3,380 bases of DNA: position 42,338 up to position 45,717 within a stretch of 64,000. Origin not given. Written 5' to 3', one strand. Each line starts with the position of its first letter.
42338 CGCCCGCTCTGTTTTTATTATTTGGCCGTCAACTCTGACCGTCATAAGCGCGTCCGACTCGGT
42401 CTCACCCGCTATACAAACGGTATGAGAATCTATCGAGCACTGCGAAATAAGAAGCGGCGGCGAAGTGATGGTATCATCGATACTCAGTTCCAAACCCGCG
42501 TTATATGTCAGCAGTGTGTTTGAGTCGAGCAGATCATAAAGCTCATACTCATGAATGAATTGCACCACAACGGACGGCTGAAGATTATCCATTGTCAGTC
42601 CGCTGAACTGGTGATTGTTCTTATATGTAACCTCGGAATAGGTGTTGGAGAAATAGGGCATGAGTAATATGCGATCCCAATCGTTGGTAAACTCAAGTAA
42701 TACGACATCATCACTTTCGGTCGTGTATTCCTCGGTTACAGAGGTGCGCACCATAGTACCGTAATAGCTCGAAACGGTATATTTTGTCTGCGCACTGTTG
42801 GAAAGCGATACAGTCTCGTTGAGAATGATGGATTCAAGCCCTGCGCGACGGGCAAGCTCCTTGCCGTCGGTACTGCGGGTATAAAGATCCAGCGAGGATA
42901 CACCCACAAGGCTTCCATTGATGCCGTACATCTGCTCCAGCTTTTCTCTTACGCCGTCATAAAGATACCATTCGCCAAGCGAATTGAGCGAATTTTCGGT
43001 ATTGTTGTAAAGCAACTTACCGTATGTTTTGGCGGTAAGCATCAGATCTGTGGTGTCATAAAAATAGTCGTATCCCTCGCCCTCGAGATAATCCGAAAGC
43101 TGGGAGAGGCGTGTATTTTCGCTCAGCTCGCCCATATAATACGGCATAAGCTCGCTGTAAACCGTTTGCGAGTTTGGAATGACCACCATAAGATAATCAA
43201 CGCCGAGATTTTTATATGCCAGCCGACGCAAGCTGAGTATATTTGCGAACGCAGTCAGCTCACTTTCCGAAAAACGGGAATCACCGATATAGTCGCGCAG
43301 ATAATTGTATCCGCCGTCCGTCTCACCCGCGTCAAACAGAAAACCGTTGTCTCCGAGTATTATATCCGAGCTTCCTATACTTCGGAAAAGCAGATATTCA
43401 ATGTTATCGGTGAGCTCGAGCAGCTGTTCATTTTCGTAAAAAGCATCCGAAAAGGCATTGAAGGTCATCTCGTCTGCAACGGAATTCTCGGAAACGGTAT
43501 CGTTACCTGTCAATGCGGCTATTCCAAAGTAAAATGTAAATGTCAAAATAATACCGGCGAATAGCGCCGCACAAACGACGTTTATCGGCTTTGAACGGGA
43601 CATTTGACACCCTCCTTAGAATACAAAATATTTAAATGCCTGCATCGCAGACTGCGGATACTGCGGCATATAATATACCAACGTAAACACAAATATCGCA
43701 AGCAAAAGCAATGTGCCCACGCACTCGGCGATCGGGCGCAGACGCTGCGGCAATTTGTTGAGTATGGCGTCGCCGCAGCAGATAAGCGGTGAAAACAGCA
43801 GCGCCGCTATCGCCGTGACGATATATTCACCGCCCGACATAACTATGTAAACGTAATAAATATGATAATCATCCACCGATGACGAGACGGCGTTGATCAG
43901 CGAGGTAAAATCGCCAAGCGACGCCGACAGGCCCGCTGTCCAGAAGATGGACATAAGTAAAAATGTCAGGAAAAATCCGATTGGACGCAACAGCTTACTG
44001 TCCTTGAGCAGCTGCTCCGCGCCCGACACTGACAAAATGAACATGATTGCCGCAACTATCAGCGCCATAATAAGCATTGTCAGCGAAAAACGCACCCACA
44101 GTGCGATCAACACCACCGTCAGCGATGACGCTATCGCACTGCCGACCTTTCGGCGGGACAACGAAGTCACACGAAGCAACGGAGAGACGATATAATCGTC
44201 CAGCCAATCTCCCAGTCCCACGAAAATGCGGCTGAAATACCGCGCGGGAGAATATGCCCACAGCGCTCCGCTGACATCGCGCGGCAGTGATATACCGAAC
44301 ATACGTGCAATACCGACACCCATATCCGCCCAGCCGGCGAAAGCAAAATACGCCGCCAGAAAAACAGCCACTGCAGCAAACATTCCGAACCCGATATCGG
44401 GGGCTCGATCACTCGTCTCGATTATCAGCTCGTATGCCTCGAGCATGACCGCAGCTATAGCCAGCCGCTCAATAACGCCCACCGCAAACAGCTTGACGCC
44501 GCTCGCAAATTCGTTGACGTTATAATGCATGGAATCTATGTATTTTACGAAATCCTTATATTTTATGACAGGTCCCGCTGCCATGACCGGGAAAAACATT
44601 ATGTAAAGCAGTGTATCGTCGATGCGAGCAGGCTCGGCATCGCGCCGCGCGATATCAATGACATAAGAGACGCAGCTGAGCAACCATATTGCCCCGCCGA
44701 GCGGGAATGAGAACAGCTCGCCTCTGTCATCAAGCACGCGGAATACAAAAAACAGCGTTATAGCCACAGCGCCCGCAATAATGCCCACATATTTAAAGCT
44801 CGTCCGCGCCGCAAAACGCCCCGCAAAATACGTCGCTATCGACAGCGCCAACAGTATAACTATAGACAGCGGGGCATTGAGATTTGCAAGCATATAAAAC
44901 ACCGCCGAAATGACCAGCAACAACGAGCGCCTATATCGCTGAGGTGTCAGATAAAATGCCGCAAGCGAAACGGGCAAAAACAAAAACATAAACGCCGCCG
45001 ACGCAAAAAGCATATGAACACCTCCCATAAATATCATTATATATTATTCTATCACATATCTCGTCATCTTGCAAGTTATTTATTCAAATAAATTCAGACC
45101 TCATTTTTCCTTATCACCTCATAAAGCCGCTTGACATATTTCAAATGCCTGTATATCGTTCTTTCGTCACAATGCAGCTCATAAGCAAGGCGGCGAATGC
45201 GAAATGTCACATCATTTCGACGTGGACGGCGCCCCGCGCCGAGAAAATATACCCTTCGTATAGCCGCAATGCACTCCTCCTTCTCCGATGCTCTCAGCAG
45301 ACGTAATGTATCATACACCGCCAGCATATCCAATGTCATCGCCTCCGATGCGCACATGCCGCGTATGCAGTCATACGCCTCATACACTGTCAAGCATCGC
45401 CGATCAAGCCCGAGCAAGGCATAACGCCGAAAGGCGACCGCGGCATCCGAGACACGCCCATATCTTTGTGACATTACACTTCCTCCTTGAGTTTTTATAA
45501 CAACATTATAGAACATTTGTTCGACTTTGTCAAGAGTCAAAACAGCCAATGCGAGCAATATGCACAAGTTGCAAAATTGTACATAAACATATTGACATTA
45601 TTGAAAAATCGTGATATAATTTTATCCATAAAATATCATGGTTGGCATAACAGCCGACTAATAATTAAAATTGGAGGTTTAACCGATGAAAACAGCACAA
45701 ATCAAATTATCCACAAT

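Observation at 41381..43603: MBOAT partner is a tandem-duplicated DHHW/AlgX-like protein in which the catalytic Asp-His and Ser motifs look substituted in both halves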

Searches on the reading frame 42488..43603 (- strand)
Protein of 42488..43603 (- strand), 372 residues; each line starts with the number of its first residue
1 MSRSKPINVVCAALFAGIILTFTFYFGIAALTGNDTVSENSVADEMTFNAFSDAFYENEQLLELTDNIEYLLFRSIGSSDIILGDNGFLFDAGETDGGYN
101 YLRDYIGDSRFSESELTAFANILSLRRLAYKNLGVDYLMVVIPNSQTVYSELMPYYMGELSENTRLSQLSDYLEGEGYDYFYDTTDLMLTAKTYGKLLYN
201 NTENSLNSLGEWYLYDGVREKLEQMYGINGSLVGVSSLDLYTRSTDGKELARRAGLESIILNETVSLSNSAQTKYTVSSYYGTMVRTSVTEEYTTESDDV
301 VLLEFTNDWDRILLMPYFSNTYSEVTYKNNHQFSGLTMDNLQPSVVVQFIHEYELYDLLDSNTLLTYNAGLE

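Call 5: search_protein_families(library=pfam, proteins=[window:42488-43603:-], max_evalue=10)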
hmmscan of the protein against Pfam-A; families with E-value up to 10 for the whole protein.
seq(372 aa): 1 family
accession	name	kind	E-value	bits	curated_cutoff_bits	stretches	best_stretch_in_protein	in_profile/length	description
PF16822.11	ALGX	-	0.021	14.9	26.5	1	111-196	20-104/268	SGNH hydrolase-like domain, acetyltransferase AlgX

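Call 26: search_solved_structures(query=A4, max_evalue=10, show_alignments=3)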
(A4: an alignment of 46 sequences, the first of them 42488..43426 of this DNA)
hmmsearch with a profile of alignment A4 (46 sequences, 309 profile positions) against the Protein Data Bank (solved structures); distinct sequences matched with E-value up to 10: 5.
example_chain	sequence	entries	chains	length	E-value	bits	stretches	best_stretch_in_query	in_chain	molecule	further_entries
4o8v_A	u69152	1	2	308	0.053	15.6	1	21-165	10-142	Alginate biosynthesis protein AlgJ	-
2p22_A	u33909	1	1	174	0.063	15.4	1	48-194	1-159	Suppressor protein STP22 of temperature-sensitive alpha-factor receptor and arginine perme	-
2dzn_B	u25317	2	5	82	0.32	13.1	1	189-224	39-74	26S protease regulatory subunit 6B homolog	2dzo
7p56_A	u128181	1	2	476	6.5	8.8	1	53-147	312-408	Variant surface glycoprotein MITAT 1.2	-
7p57_A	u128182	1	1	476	6.5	8.8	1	53-147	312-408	Variant surface glycoprotein MITAT 1.2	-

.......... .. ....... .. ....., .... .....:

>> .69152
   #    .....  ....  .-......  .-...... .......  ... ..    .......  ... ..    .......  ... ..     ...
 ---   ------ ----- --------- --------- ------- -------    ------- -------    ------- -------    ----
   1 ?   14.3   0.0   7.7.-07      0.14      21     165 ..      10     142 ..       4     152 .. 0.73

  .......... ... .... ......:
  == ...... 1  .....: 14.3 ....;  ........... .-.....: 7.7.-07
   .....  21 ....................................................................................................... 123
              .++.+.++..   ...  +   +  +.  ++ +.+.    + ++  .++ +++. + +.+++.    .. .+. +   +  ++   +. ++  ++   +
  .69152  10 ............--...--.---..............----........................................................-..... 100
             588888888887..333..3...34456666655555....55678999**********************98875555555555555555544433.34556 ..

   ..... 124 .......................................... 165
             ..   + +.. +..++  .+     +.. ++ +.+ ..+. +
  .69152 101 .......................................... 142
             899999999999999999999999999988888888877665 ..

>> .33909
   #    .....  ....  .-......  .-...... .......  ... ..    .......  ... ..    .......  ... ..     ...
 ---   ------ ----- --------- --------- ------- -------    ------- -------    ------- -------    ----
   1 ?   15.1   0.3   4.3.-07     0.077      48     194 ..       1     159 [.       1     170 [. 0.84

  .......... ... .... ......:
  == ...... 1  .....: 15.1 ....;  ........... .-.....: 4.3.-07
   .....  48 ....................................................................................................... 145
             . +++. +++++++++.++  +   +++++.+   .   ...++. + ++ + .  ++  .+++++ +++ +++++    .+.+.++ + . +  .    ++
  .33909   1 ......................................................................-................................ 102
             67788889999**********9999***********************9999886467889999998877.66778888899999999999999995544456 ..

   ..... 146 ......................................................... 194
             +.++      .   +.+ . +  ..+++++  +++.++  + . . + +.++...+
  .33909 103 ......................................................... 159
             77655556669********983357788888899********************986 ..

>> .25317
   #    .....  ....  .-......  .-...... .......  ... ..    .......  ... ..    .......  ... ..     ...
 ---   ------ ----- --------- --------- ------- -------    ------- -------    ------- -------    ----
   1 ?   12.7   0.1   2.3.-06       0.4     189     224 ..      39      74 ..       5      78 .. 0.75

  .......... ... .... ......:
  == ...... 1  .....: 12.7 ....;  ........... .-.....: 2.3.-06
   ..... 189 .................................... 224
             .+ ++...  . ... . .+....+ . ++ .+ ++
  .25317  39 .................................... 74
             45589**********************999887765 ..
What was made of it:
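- Checked: The module 1 profile against AlgJ is weak (E 0.053) but in the same register, TDTHWT opposite TENSLN (call 26).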

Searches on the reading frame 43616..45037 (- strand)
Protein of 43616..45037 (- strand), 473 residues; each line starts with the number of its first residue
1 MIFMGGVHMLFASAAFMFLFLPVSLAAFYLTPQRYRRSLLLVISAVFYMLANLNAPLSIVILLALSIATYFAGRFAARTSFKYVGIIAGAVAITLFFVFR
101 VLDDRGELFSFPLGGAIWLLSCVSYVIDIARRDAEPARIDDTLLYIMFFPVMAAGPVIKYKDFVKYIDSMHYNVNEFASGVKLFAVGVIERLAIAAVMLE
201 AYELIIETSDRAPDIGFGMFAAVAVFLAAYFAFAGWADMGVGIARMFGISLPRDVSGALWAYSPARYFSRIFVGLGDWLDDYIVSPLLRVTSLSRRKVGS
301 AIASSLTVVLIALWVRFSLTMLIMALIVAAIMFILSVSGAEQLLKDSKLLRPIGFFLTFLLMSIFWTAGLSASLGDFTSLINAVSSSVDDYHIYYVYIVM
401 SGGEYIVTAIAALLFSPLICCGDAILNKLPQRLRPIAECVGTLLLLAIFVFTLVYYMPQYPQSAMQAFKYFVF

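Call 3: search_protein_families(library=pfam, proteins=[window:43616-45037:-], max_evalue=1)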
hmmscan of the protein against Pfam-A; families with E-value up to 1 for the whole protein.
window:43616-45037:- (473 aa): 1 family
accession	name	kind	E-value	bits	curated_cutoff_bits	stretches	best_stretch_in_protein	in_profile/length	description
PF03062.24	MBOAT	-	1.7e-09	37.9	27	1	130-367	72-330/337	MBOAT, membrane-bound O-acyltransferase family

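Call 4: search_protein_families(library=ncbifam, proteins=[window:43616-45037:-], max_evalue=1)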
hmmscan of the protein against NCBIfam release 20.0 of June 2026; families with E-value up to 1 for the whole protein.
window:43616-45037:- (473 aa): 1 family
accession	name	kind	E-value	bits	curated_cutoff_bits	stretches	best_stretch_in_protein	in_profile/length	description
TIGR04091.1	LTA_dltB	equivalog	1.8e-15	57.1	375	1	17-336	13-339/380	D-alanyl-lipoteichoic acid biosynthesis protein DltB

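Call 13: find_homologous_proteins(query=window:43616-45037:-, max_evalue=0.001)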
Query window:43616-45037:- (473 aa): 45 proteins with E <= 0.001 among 8000 candidates.
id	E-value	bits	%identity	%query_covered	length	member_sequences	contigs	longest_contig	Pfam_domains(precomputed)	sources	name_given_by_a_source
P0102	1.7e-290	982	100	98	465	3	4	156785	PF03062.25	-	-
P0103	6.7e-179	614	61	98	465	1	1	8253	PF03062.25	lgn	-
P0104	1.4e-176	606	60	98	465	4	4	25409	PF03062.25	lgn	-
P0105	1.4e-174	600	58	98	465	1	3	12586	PF03062.25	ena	-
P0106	3.7e-172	592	58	98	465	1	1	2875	PF03062.25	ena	-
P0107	2.4e-171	589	57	98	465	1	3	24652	PF03062.25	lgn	-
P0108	4.4e-170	585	58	98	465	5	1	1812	PF03062.25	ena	-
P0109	4.5e-163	562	57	98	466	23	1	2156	PF03062.25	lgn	-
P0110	6.3e-160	551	56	98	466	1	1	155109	PF03062.25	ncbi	-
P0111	2.1e-158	546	54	98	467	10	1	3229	PF03062.25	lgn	-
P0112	4.1e-150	519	52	98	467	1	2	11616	PF03062.25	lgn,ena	-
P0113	4.1e-138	479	51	98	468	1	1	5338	PF03062.25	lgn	-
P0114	6.6e-131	456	49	98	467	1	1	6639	-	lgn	-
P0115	3.8e-119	417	45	98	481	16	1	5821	PF03062.25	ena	-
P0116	9.8e-111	389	44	98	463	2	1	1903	PF03062.25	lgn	-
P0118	5.4e-20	90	25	71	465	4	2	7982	PF03062.25,PF13813.12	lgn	-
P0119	1.1e-19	89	24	59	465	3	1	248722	PF03062.25,PF13813.12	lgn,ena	-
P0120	1.2e-19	89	25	68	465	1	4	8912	PF03062.25,PF13813.12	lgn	-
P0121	9.8e-16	76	23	65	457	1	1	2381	PF03062.25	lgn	-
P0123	5.4e-12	64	25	90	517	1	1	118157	PF03062.25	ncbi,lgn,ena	-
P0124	2.3e-11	62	29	37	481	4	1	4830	PF03062.25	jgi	jgi:alginate O-acetyltransferase complex protein AlgI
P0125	1.9e-10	59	26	69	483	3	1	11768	PF03062.25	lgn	-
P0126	3.1e-10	58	25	99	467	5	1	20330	PF03062.25,PF13813.12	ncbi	ncbi:MAG: alginate O-acetyltransferase complex protein AlgI [Parasphingorhabdus sp.]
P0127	4.0e-10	58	25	59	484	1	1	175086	PF03062.25,PF13813.12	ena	-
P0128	1.7e-9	55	26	76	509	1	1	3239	PF03062.25,PF13813.12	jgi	-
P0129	1.8e-9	55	24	68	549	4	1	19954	PF03062.25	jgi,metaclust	metaclust:\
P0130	1.1e-8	53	24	60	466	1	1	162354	PF03062.25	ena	-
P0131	1.4e-8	52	26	48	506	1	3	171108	PF03062.25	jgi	jgi:alginate O-acetyltransferase complex protein AlgI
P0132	7.3e-8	50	25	77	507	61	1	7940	PF03062.25,PF13813.12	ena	-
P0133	9.0e-8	50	23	45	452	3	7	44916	PF03062.25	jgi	jgi:D-alanyl-lipoteichoic acid acyltransferase DltB (MBOAT superfamily)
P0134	3.3e-7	48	23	43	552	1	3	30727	PF03062.25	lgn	-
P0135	5.4e-7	47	26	37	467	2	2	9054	PF03062.25,PF13813.12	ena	-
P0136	4.9e-6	44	23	37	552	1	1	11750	PF03062.25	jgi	-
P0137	2.0e-5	42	25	37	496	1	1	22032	PF03062.25,PF13813.12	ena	-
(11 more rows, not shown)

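Call 16: search_solved_structures(query=A3, max_evalue=0.01, show_alignments=2)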
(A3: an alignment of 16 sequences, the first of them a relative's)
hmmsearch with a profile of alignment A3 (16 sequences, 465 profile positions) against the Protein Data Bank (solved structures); distinct sequences matched with E-value up to 0.01: 2.
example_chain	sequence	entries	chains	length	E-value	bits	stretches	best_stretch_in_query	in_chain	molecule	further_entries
6bug_C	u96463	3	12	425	4.4e-10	42.4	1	8-326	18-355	D-alanyl transfer protein DltB | Integral membrane protein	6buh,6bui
8jem_A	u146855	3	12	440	6e-10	42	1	8-326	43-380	Teichoic acid D-alanyltransferase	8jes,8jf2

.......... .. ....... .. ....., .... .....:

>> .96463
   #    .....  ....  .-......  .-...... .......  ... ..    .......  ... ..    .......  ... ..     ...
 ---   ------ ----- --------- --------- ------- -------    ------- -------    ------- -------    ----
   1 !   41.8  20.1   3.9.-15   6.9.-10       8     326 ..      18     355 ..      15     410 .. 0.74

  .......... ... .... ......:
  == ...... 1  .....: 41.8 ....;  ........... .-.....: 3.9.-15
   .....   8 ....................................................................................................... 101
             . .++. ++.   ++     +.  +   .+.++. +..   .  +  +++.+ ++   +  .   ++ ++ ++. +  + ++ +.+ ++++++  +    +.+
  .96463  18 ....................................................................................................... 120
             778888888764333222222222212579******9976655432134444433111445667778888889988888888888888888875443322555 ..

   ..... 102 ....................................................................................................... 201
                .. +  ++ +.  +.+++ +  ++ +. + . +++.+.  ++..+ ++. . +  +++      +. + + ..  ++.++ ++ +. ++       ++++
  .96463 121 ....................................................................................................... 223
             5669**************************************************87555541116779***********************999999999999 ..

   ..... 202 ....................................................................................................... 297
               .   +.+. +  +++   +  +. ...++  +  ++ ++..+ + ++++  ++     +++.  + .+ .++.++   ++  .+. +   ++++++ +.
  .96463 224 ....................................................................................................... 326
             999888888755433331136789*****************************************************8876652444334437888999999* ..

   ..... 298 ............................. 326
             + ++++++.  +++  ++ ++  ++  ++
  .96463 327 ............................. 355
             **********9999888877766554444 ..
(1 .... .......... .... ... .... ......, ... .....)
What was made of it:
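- The clade-only MBOAT profile aligns both His motifs of DltB to hydrophobic residues (call 16).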

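Call 52: predict_structure(alignment_id=A2)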
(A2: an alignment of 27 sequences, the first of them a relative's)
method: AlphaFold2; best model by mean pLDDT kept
length: 465 residues; sequences in the alignment: 27
mean_pLDDT: 84.0   pTM: 0.86
mean pLDDT of the five models: 84.0, 82.7, 82.1, 81.5, 80.9
residues with pLDDT >= 90: 168; 70-90: 252; 50-70: 37; < 50: 8
segments of 3 or more residues with pLDDT < 50: 459-465
pLDDT, mean of each block of 10 residues (from residue 1): 79 94 93 93 82 85 91 76 80 69 72 91 91 91 77 93 91 91 87 84 78 88 89 93 88 91 90 88 82 90 84 92 93 89 93 92 84 76 56 69 76 77 88 88 85 57 45
secondary structure, 60 per line:
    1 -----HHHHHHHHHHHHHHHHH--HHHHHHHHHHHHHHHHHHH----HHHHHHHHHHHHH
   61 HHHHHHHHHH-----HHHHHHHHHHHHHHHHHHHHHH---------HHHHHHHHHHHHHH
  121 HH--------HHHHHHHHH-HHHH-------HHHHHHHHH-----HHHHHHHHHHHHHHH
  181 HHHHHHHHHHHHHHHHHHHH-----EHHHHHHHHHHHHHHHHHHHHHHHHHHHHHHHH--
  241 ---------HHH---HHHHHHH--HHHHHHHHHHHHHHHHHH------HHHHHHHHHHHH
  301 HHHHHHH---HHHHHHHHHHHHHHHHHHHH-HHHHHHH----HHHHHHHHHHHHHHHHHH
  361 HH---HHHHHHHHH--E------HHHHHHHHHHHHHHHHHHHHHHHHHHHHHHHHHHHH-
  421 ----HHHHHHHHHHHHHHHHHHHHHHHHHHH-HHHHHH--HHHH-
elements in order: H6-22 H25-43 H48-70 H76-97 H107-122 H131-139 H141-144 H152-160 H166-200 H207-238 H256-262 H265-282 H289-307 H311-330 H332-338 H343-362 H366-374 H384-419 H425-451 H453-458 H461-464
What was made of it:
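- On MBOAT (PF03062) acyltransferases: AF2 pLDDT 84, pTM 0.86 (call 52).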

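Call 55: fold_search(model_id=the predicted structure, library=pdb)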
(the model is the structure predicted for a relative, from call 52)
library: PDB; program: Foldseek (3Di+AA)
matches with E <= 10: 226; with E <= 0.001: 12
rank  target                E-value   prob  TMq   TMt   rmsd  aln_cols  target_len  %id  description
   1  6bug_C                4.7e-09  1.00  0.65  0.73   4.3       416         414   14  Crystal structure of a membrane protein, crystal form I (released 2018-10-10)
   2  8jem_A                8.2e-09  1.00  0.67  0.74   3.9       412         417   15  DltB tetramer in complex with inhibitor m-AMSA (released 2024-05-15)
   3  8jem_B                1.1e-08  1.00  0.66  0.73   4.0       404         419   16  DltB tetramer in complex with inhibitor m-AMSA (released 2024-05-15)
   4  7urf_A                4.9e-06  1.00  0.59  0.57   7.1       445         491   11  Human HHAT H379C in complex with SHH N-terminal peptide (released 2022-07-20)
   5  9oo7                  5.1e-06  1.00  0.63  0.67   8.4       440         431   14  Human PORCN bound to inhibitor ETC159 (released 2025-12-10)
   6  9oo6                  1.1e-05  1.00  0.61  0.65   9.0       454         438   12  Human PORCN bound to inhibitor C59 (released 2025-12-10)
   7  9oo8                  1.4e-05  1.00  0.63  0.68   8.3       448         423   12  Apo Human PORCN (released 2025-12-10)
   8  7mhy_A                1.4e-05  1.00  0.57  0.55   7.2       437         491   12  Human Hedgehog acyltransferase (HHAT) in complex with palmitoyl-CoA and two Fab antibody fragments (released 2021-06-16)
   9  7q1u_A                1.8e-05  1.00  0.56  0.54   7.3       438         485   13  Structure of Hedgehog acyltransferase (HHAT) in complex with megabody 177 bound to non-hydrolysable palmitoyl-CoA (Com (released 2022-06-08)
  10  7q6z_A                2.3e-05  1.00  0.58  0.56   7.3       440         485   12  Structure of Hedgehog acyltransferase (HHAT) in complex with megabody 177 bound to IMP-1575 (released 2022-01-26)
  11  7ura_A                2.6e-05  1.00  0.56  0.60   9.5       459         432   15  Human PORCN in complex with Palmitoleoyl-CoA (released 2022-07-20)
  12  7f3x_A                2.4e-04  1.00  0.55  0.57   9.4       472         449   14  Lysophospholipid acyltransferase LPCAT3 in complex with lysophosphatidylcholine (released 2021-12-01)
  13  7ewt                  1.9e-03  1.00  0.53  0.58  12.1       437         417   11  The crystal structure of Lysophospholipid acyltransferase LPCAT3 (MOBAT5) in its monomeric and apo form (released 2021-12-01)
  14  6l47_A                4.5e-03  1.00  0.31  0.34  13.4       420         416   15  Structure of the human sterol O-acyltransferase 1 in complex with CI-976 (released 2020-04-29)
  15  7n6r_A                9.1e-03  1.00  0.36  0.43  11.3       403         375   15  Structure of nevanimibe bound human ACAT2 (released 2021-09-15)
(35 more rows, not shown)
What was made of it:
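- On MBOAT (PF03062) acyltransferases: Foldseek: DltB E 5e-9 with TM 0.65-0.74, also HHAT, PORCN and LPCAT3 (call 55).
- Closest known: DltB / DltX / DltD and PatA / PatB acyl relay. Same: The MBOAT fold is closest to DltB (calls 16, 55).
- MBOAT fold retained: calls 52, 55.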

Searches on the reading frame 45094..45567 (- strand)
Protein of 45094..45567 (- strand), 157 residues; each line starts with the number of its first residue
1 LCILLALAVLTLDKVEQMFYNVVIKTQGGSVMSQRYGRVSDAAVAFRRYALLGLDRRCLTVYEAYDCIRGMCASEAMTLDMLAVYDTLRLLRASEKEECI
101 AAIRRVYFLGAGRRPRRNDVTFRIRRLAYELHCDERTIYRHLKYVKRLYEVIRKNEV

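Call 3: search_protein_families(library=pfam, proteins=[window:45094-45567:-], max_evalue=1)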
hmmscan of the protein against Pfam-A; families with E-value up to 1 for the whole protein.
window:45094-45567:- (157 aa): 5 families
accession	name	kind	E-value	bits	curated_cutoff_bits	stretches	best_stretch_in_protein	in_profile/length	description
PF21476.4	PF0610-like_N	-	0.014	16.1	33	1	125-147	18-40/50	PF0610-like, N-terminal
PF08279.18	HTH_11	-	0.015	15.6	25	1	122-148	16-42/55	HTH domain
PF13551.12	HTH_29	-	0.034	14.7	28.1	1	123-143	14-34/64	Winged helix-turn helix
PF01928.26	CYTH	-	0.1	12.9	23.2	1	88-127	18-59/179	CYTH domain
PF13730.12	HTH_36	-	0.15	12.3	25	1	123-146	27-50/55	Helix-turn-helix domain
